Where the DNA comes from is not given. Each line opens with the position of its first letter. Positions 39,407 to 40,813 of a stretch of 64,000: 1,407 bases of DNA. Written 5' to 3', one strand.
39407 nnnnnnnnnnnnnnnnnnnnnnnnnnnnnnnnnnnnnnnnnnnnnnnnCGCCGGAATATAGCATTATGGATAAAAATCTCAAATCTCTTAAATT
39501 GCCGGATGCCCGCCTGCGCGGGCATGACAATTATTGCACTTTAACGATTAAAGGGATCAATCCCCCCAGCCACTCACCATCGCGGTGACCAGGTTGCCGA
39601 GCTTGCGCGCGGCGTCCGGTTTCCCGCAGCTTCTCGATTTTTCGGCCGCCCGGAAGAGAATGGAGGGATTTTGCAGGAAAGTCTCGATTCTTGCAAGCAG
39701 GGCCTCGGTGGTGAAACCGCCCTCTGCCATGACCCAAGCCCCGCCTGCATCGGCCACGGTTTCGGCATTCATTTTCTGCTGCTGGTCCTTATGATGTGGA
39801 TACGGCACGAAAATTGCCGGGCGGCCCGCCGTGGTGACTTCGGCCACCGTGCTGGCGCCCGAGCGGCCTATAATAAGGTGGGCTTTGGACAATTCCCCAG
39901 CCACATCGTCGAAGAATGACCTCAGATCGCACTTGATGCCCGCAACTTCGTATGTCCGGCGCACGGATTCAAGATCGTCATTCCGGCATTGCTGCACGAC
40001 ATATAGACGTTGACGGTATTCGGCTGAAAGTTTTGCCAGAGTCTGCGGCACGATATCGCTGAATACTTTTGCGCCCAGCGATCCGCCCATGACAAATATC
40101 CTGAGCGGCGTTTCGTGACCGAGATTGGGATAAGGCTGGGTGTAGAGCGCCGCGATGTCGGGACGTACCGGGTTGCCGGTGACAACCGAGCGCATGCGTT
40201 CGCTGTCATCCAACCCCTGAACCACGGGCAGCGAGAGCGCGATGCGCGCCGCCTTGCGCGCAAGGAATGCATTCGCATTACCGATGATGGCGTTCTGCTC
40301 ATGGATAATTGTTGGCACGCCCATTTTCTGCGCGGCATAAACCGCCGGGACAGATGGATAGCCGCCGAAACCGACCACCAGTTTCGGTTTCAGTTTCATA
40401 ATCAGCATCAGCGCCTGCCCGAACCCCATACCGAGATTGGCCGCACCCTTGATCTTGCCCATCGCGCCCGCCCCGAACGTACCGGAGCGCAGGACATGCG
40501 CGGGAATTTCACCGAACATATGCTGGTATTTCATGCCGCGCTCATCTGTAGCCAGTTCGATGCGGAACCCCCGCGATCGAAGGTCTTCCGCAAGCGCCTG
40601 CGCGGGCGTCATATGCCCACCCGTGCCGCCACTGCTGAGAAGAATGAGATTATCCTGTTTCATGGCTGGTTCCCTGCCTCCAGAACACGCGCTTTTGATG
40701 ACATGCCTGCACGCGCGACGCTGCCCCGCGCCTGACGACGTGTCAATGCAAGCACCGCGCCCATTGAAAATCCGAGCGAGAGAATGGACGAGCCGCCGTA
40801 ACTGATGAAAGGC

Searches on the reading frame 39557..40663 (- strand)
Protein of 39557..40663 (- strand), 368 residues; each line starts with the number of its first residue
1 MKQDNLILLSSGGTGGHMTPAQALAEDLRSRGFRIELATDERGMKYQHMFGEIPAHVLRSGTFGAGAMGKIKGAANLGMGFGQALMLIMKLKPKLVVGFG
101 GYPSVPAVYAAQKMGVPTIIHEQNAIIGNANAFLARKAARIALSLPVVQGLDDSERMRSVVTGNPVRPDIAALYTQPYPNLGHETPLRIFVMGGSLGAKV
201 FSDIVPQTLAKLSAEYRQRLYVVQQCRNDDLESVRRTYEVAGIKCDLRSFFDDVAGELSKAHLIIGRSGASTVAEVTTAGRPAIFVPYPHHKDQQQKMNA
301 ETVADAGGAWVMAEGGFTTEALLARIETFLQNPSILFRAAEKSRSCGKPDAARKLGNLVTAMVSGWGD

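Call 70: search_protein_families(library=pfam, proteins=[window:39557-40663:-], max_evalue=0.00001)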
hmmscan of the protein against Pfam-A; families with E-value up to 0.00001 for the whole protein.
window:39557-40663:- (368 aa): 2 families
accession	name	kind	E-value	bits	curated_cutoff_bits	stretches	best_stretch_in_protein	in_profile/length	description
PF04101.22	Glyco_tran_28_C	-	4.1e-34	118.4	22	1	189-353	2-164/166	Glycosyltransferase family 28 C-terminal domain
PF03033.26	Glyco_transf_28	-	4.8e-30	104.9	26.2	1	7-142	1-138/139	Glycosyltransferase family 28 N-terminal domain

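Call 92: find_encoding_contigs(protein=window:39557-40663:-, flank=2500, max_places=10)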
Protein window:39557-40663:- (368 aa): 21 contigs read that carry it; 10 places shown.
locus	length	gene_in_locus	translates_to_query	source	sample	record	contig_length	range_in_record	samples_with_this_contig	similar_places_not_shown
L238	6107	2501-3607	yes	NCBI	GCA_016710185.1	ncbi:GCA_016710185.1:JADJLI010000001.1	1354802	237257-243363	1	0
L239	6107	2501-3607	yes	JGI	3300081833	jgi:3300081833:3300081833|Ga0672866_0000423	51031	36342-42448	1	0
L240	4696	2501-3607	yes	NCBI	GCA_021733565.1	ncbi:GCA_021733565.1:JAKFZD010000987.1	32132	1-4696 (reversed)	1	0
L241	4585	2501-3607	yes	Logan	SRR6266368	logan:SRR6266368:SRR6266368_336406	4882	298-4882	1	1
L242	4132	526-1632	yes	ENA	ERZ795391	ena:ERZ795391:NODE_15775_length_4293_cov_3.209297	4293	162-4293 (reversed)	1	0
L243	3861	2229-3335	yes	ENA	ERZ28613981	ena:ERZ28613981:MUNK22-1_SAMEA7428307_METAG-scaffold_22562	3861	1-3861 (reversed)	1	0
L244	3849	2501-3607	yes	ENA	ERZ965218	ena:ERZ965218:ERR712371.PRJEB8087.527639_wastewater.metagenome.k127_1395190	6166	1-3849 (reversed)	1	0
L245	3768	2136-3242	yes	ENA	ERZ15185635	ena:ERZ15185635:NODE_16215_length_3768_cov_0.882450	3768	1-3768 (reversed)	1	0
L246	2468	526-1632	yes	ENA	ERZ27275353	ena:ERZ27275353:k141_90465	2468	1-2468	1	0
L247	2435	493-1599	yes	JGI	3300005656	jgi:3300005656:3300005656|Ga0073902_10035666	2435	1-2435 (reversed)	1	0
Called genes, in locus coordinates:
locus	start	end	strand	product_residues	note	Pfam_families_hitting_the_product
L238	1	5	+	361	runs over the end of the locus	PF10555:MraY_sig1 (weak), PF00953:Glycos_transf_4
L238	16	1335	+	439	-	PF02875:Mur_ligase_C (faint), PF08245:Mur_ligase_M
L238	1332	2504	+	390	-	PF01098:FTSW_RODA_SPOVE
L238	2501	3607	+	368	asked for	PF03033:Glyco_transf_28, PF04101:Glyco_tran_28_C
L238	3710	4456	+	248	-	PF10544:T5orf172 (weak), PF13455:MUG113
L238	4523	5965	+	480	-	PF01225:Mur_ligase, PF08245:Mur_ligase_M, PF02875:Mur_ligase_C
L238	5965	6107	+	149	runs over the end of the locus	-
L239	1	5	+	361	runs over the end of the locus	PF10555:MraY_sig1 (weak), PF00953:Glycos_transf_4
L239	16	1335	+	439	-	PF02875:Mur_ligase_C (faint), PF08245:Mur_ligase_M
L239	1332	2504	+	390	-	PF01098:FTSW_RODA_SPOVE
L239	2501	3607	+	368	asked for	PF03033:Glyco_transf_28, PF04101:Glyco_tran_28_C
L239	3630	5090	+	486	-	PF01225:Mur_ligase, PF08245:Mur_ligase_M, PF02875:Mur_ligase_C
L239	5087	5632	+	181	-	-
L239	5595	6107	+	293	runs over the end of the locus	PF01565:FAD_binding_4, PF02873:MurB_C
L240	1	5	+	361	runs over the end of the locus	PF10555:MraY_sig1 (weak), PF00953:Glycos_transf_4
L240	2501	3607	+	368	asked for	PF03033:Glyco_transf_28, PF04101:Glyco_tran_28_C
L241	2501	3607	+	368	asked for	PF03033:Glyco_transf_28, PF04101:Glyco_tran_28_C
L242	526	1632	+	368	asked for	PF03033:Glyco_transf_28, PF04101:Glyco_tran_28_C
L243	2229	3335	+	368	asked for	PF03033:Glyco_transf_28, PF04101:Glyco_tran_28_C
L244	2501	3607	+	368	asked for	PF03033:Glyco_transf_28, PF04101:Glyco_tran_28_C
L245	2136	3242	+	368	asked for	PF03033:Glyco_transf_28, PF04101:Glyco_tran_28_C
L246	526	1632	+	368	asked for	PF03033:Glyco_transf_28, PF04101:Glyco_tran_28_C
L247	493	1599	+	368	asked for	PF03033:Glyco_transf_28, PF04101:Glyco_tran_28_C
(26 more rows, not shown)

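Call 96: search_protein_families(library=pfam, proteins=[L239:5087-5632:+], max_evalue=0.01)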
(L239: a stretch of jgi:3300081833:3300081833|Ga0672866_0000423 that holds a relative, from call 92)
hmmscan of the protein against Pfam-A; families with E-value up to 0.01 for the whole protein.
L239:5087-5632:+ (181 aa): 1 family
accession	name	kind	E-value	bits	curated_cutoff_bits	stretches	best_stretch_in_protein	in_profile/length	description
PF00583.31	Acetyltransf_1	-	0.00011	22.9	20.7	1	54-161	31-116/116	Acetyltransferase (GNAT) family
